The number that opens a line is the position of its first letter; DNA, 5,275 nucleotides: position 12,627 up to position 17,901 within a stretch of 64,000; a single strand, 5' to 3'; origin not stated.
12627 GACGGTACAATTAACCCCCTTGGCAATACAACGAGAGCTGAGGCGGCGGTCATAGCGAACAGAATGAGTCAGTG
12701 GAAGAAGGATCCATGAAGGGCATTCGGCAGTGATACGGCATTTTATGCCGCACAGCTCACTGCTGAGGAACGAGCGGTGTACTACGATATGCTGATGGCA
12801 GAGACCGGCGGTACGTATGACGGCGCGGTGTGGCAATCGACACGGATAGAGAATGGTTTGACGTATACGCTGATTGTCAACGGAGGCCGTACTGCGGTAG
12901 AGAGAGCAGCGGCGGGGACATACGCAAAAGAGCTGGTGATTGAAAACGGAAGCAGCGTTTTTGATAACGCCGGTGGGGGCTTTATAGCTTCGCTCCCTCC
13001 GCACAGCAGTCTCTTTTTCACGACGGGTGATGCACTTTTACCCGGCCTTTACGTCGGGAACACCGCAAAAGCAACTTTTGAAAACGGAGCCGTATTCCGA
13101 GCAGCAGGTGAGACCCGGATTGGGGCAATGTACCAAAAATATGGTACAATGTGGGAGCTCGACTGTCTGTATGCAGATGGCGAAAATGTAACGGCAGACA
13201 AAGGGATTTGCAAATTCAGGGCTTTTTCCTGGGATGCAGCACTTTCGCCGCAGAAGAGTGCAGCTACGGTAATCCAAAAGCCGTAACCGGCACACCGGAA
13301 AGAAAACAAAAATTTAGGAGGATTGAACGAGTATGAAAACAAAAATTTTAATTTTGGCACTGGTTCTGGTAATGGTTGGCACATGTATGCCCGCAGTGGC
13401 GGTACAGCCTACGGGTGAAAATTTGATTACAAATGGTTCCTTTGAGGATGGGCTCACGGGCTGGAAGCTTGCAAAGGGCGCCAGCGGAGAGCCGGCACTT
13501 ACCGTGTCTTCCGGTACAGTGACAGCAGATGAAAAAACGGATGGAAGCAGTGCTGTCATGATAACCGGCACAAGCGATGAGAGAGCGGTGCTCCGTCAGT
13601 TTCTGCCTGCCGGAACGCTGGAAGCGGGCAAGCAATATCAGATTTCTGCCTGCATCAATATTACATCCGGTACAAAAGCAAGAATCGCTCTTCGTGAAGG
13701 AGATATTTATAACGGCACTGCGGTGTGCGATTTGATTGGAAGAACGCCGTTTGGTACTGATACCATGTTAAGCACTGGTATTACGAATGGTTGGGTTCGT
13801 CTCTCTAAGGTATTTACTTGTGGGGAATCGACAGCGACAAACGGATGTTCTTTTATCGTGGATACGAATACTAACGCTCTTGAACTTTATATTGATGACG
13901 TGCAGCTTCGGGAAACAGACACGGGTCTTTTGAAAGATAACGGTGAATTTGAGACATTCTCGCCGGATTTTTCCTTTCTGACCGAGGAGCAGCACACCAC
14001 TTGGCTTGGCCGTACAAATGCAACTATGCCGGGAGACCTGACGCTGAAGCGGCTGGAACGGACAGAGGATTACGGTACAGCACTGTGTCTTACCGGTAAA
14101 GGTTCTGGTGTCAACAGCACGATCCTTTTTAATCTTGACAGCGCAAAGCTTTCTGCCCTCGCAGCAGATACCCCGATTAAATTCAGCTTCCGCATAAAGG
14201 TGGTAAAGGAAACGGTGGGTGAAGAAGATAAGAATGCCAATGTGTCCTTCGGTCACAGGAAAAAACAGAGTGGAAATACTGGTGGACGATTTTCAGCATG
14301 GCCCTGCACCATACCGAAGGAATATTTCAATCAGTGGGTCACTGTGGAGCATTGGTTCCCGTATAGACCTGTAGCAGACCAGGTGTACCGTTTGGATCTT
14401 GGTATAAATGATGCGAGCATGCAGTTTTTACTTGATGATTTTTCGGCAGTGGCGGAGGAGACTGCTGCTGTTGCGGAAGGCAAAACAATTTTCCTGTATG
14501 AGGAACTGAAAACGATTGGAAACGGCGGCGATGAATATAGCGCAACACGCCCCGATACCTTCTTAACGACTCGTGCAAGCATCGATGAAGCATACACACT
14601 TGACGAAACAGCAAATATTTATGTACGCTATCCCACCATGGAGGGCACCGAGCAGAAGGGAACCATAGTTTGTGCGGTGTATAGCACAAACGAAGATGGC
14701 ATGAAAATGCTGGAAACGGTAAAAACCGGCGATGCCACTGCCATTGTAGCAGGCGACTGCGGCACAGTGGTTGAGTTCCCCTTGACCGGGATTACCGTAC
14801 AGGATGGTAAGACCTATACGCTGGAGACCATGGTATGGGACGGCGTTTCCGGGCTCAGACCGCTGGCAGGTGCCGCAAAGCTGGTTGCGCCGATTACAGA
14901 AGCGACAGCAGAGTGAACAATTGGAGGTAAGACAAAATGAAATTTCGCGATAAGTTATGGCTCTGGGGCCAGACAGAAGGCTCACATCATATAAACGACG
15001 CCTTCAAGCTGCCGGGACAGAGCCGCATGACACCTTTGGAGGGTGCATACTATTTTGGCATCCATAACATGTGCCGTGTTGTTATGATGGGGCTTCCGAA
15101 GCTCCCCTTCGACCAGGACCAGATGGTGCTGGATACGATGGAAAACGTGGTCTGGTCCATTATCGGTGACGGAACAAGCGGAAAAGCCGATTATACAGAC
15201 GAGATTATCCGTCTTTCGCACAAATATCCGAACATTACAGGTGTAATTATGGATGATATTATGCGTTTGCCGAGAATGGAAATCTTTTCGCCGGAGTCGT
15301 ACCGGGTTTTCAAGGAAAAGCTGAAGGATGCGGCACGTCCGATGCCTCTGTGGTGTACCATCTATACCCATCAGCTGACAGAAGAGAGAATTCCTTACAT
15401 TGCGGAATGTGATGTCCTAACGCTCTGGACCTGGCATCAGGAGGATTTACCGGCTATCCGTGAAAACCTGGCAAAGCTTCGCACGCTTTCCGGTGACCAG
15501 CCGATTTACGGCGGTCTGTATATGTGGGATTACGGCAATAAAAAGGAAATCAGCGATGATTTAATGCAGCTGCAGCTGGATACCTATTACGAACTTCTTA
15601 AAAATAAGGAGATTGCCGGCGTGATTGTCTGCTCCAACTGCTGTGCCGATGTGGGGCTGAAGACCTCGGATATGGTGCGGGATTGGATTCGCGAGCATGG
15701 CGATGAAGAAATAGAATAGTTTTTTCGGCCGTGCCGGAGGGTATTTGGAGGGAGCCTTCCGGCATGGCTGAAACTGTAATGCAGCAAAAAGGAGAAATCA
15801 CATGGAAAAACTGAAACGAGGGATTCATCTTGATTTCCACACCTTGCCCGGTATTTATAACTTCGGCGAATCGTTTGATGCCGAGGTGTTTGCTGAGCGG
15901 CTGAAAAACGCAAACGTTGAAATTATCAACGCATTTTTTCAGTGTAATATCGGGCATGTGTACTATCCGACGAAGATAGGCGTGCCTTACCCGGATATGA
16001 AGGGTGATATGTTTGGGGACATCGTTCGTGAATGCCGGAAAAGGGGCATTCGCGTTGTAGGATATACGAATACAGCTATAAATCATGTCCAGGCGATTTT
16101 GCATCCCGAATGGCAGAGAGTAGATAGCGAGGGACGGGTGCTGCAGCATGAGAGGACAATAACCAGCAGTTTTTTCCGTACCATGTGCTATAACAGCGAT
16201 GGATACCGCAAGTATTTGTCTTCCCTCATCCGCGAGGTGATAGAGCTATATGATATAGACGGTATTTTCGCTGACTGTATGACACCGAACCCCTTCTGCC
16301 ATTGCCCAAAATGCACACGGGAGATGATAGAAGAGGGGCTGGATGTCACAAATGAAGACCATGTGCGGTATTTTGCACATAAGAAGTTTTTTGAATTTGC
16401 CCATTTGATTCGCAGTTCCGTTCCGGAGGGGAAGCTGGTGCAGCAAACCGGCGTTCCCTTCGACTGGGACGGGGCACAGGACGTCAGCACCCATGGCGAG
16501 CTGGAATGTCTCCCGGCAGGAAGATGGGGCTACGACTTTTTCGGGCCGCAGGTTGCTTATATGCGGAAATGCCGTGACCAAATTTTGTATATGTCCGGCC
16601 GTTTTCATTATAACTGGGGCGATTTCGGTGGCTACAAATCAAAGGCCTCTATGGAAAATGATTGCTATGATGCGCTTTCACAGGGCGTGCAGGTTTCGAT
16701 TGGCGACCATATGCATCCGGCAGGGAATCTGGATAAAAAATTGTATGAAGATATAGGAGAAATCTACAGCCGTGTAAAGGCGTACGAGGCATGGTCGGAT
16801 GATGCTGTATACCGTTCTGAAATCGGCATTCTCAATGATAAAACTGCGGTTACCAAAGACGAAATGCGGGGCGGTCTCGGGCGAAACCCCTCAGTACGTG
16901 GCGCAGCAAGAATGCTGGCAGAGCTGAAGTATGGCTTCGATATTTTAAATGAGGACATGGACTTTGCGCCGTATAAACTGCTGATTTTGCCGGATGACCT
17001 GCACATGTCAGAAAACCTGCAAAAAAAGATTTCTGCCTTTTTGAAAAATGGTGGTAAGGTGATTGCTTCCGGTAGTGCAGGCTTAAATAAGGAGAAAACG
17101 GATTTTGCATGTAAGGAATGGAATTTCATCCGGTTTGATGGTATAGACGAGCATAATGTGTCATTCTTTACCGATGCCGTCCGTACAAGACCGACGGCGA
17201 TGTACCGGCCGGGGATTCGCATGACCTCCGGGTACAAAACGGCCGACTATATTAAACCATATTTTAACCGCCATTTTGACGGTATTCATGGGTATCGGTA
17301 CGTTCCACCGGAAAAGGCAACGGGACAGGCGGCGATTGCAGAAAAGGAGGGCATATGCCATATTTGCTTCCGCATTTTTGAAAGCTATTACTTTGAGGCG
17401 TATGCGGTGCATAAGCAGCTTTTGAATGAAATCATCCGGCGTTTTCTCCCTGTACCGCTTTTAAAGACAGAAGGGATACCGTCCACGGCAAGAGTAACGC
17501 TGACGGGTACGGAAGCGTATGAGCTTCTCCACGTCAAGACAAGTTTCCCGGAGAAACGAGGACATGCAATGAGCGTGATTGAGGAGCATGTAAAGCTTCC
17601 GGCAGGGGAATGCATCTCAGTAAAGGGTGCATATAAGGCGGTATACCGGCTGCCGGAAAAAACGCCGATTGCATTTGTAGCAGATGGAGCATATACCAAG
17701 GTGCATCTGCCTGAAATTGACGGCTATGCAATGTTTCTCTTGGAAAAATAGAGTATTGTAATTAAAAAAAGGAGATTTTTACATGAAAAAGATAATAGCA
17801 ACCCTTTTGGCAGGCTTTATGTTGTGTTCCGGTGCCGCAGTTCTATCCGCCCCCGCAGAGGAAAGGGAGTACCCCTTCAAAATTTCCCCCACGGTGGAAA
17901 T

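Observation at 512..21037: A ~20.5-kb co-directional locus built from a paralogous family of giant SLH-anchored CBM/TIM-barrel proteins, with no transporter gene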

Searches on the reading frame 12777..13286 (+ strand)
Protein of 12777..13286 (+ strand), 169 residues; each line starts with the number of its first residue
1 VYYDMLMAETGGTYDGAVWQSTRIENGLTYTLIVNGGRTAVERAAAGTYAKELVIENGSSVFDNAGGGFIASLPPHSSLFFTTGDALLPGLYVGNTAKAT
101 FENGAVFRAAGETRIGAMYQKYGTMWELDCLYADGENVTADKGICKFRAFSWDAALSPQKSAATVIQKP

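Call 3: search_protein_families(library=pfam, proteins=[window:12777-13286:+], max_evalue=0.01)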
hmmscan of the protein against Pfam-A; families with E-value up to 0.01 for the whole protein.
window:12777-13286:+ (169 aa): 0 families

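Call 9: search_protein_families(library=ncbifam, proteins=[window:12777-13286:+], max_evalue=0.01)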
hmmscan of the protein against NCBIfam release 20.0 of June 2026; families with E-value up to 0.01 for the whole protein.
window:12777-13286:+ (169 aa): 0 families

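Call 91: search_protein_families(library=pfam, proteins=[window:12777-13286:+], max_evalue=1)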
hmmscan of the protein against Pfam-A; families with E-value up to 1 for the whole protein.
window:12777-13286:+ (169 aa): 0 families

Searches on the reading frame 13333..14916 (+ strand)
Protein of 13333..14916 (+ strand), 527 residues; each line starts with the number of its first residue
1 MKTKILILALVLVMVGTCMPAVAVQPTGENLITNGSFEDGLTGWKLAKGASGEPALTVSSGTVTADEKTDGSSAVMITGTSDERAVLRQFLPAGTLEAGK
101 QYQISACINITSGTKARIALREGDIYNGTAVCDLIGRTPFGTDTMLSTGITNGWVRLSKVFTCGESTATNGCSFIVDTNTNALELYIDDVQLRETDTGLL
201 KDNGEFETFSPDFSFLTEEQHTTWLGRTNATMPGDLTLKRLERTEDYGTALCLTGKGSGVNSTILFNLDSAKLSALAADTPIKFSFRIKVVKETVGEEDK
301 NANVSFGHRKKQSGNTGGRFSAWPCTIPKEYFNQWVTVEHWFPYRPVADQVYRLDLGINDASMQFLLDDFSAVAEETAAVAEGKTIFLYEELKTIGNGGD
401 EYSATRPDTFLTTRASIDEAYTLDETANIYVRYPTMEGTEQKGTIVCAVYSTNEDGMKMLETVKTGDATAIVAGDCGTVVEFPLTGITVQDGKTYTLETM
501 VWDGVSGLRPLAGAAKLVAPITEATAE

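Call 3: search_protein_families(library=pfam, proteins=[window:13333-14916:+], max_evalue=0.01)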
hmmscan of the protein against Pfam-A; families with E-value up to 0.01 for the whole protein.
window:13333-14916:+ (527 aa): 2 families
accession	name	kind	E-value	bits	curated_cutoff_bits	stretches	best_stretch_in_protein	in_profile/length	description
PF02018.23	CBM_4_9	-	6.4e-11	43.2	25.9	1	30-177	2-130/136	Carbohydrate binding domain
PF24558.1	DUF7604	-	0.00066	20.5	25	0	37-119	6-91/147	Domain of unknown function (DUF7604)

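Call 9: search_protein_families(library=ncbifam, proteins=[window:13333-14916:+], max_evalue=0.01)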
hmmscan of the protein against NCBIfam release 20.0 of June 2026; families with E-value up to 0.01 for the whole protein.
window:13333-14916:+ (527 aa): 2 families
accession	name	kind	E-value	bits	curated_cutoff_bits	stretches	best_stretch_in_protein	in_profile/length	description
NF048003.1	GTA_spike_fiber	domain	8e-07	29.7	36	1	55-194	20-163/182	phage head spike fiber domain-containing protein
NF052434.1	Mep72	equivalog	4e-06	25.7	645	1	27-254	271-483/573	biofilm-associated metzincin protease Mep72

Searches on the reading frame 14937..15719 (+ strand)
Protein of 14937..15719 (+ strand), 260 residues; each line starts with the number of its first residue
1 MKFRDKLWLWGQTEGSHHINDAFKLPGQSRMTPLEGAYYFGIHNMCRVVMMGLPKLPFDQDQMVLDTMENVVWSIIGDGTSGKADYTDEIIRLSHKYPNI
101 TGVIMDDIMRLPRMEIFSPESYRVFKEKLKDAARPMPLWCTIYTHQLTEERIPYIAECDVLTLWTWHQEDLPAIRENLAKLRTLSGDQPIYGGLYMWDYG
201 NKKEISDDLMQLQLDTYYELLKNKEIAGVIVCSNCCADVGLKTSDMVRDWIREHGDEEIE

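Call 3: search_protein_families(library=pfam, proteins=[window:14937-15719:+], max_evalue=0.01)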
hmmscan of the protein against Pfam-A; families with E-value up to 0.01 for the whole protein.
window:14937-15719:+ (260 aa): 0 families

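Call 9: search_protein_families(library=ncbifam, proteins=[window:14937-15719:+], max_evalue=0.01)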
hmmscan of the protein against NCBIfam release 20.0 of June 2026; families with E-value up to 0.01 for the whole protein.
window:14937-15719:+ (260 aa): 0 families

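Call 24: search_solved_structures(query=window:14937-15719:+, max_evalue=10)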
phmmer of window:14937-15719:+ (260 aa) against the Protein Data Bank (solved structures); distinct sequences matched with E-value up to 10: 0.

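Call 61: find_homologous_proteins(query=window:14937-15719:+)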
Query window:14937-15719:+ (260 aa): 174 proteins with E <= 0.001 among 792 candidates; the best 120 are listed.
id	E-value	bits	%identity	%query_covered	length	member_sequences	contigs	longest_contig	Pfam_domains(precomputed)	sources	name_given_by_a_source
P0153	5.3e-174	595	97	100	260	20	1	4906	-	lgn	-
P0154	1.8e-146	505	82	100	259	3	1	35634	-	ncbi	-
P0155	5.1e-124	431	72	100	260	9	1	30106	-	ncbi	-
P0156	2.9e-118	412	68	100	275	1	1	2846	-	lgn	-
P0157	8.7e-115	401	67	99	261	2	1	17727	-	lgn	-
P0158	2.3e-114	400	68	99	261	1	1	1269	-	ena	-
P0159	1.1e-111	391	70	94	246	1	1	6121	-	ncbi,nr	ncbi:MAG: hypothetical protein E7408_07690, partial [Ruminococcaceae bacterium]|nr:hypothetical prot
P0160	3.2e-110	386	63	100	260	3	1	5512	-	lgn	-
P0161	9.6e-110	384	64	99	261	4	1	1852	-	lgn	-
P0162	1.3e-109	384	63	100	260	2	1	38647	-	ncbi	-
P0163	5.4e-107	375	61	99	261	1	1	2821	-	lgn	-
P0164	5.3e-104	366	61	99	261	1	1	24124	-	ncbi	-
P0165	4.3e-93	330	56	100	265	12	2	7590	-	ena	-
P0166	6.2e-92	326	56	100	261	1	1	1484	-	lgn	-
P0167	3.6e-90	320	54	100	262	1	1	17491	-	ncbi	-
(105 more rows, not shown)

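Call 71: predict_structure(alignment_id=A7)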
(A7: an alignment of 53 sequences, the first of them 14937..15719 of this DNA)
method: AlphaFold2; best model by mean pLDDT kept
length: 260 residues; sequences in the alignment: 53
mean_pLDDT: 97.0   pTM: 0.93
mean pLDDT of the five models: 97.0, 97.0, 96.6, 96.6, 95.2
residues with pLDDT >= 90: 248; 70-90: 12; 50-70: 0; < 50: 0
segments of 3 or more residues with pLDDT < 50: none
pLDDT, mean of each block of 10 residues (from residue 1): 98 95 94 98 98 95 98 92 91 99 96 95 98 98 98 99 98 99 98 98 98 99 98 97 98 97
secondary structure, 60 per line:
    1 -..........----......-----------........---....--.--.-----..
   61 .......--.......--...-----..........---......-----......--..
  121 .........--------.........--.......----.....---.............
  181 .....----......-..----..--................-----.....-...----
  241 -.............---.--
elements in order: H3-6 E7-11 H16-21 H33-40 E44-47 H59-67 E70-76 H87-96 E100-105 H111-116 H119-129 E138-143 H149-155 E160-164 H168-185 E190-195 H207-222 E228-232 H242-254

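Call 73: find_encoding_contigs(protein=window:14937-15719:+, flank=3000, max_places=4)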
Protein window:14937-15719:+ (260 aa): 8 contigs read that carry it; 1 place shown.
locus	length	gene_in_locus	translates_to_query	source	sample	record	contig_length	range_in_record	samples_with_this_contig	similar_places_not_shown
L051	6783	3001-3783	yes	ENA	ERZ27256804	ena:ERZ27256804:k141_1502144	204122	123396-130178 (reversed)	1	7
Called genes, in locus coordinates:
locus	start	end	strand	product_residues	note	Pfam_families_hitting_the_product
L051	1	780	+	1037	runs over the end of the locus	PF02018:CBM_4_9 (faint), PF00395:SLH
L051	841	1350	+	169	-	-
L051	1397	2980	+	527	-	PF02018:CBM_4_9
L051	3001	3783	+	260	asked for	-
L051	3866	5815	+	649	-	PF14871:GHL6, PF08532:Glyco_hydro_42M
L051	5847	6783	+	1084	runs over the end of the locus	PF02018:CBM_4_9, PF00395:SLH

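Call 91: search_protein_families(library=pfam, proteins=[window:14937-15719:+], max_evalue=1)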
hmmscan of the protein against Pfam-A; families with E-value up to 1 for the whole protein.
window:14937-15719:+ (260 aa): 0 families

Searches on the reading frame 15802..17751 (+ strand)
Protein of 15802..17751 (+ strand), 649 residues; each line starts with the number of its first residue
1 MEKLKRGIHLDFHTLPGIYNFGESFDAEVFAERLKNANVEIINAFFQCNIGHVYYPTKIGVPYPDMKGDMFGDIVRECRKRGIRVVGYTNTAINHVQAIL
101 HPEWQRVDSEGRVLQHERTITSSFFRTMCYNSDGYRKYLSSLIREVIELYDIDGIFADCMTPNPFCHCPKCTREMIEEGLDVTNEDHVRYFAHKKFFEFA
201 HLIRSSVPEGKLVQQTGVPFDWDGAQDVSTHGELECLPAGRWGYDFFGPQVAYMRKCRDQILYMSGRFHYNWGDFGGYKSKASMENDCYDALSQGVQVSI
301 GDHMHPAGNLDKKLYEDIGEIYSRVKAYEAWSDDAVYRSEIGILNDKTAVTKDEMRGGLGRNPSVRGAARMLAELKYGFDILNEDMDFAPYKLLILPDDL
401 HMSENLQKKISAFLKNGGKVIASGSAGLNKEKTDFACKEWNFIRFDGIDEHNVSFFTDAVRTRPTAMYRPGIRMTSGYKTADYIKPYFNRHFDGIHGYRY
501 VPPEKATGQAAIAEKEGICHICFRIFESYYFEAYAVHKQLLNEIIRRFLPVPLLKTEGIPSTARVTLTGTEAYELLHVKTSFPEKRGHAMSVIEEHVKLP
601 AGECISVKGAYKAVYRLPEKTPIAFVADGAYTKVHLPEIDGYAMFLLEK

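Call 3: search_protein_families(library=pfam, proteins=[window:15802-17751:+], max_evalue=0.01)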
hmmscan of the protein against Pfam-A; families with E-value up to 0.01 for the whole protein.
window:15802-17751:+ (649 aa): 7 families
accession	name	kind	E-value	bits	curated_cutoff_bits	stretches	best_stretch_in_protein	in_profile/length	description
PF14871.12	GHL6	-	2.3e-28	99.5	35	1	26-158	1-131/132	Hypothetical glycosyl hydrolase 6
PF08532.16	Glyco_hydro_42M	-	3.6e-08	33.6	25.8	1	372-432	39-99/207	Beta-galactosidase trimerisation domain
PF19773.5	DUF6259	-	6.4e-05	22.7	28.7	1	63-166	98-208/300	Domain of unknown function (DUF6259)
PF02638.21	GHL10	-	0.0003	20.4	27.9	1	46-158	48-161/311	Glycosyl hydrolase-like 10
PF22369.2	GLMA_2nd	-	0.0022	18.2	27.7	1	367-424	21-82/138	GLMA-like, second domain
PF09822.16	ABC_transp_aux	-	0.004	16.9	34.7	1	341-424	4-80/288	ABC-type uncharacterized transport system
PF01120.23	Alpha_L_fucos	-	0.0076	16.2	25.2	0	67-174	139-217/345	Alpha-L-fucosidase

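Call 9: search_protein_families(library=ncbifam, proteins=[window:15802-17751:+], max_evalue=0.01)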
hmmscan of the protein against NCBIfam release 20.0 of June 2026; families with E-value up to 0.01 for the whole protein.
window:15802-17751:+ (649 aa): 0 families

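Call 23: search_solved_structures(query=window:15802-17751:+, max_evalue=0.1)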
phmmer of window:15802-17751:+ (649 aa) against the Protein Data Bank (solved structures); distinct sequences matched with E-value up to 0.1: 2.
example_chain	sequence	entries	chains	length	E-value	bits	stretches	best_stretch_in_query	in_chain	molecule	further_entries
6tvk_AAA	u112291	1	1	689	5.3e-86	292.5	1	6-648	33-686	Alpha-L-fucosidase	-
5e9a_A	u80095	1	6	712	0.0048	18.4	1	307-434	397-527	Beta-galactosidase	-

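Call 70: search_solved_structures(query=window:15802-17751:+, max_evalue=1e-10, show_alignments=1)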
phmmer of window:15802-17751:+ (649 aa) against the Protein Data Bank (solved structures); distinct sequences matched with E-value up to 1e-10: 1.
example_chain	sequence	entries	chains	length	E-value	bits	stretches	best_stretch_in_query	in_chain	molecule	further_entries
6tvk_AAA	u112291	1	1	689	5.3e-86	292.5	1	6-648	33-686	Alpha-L-fucosidase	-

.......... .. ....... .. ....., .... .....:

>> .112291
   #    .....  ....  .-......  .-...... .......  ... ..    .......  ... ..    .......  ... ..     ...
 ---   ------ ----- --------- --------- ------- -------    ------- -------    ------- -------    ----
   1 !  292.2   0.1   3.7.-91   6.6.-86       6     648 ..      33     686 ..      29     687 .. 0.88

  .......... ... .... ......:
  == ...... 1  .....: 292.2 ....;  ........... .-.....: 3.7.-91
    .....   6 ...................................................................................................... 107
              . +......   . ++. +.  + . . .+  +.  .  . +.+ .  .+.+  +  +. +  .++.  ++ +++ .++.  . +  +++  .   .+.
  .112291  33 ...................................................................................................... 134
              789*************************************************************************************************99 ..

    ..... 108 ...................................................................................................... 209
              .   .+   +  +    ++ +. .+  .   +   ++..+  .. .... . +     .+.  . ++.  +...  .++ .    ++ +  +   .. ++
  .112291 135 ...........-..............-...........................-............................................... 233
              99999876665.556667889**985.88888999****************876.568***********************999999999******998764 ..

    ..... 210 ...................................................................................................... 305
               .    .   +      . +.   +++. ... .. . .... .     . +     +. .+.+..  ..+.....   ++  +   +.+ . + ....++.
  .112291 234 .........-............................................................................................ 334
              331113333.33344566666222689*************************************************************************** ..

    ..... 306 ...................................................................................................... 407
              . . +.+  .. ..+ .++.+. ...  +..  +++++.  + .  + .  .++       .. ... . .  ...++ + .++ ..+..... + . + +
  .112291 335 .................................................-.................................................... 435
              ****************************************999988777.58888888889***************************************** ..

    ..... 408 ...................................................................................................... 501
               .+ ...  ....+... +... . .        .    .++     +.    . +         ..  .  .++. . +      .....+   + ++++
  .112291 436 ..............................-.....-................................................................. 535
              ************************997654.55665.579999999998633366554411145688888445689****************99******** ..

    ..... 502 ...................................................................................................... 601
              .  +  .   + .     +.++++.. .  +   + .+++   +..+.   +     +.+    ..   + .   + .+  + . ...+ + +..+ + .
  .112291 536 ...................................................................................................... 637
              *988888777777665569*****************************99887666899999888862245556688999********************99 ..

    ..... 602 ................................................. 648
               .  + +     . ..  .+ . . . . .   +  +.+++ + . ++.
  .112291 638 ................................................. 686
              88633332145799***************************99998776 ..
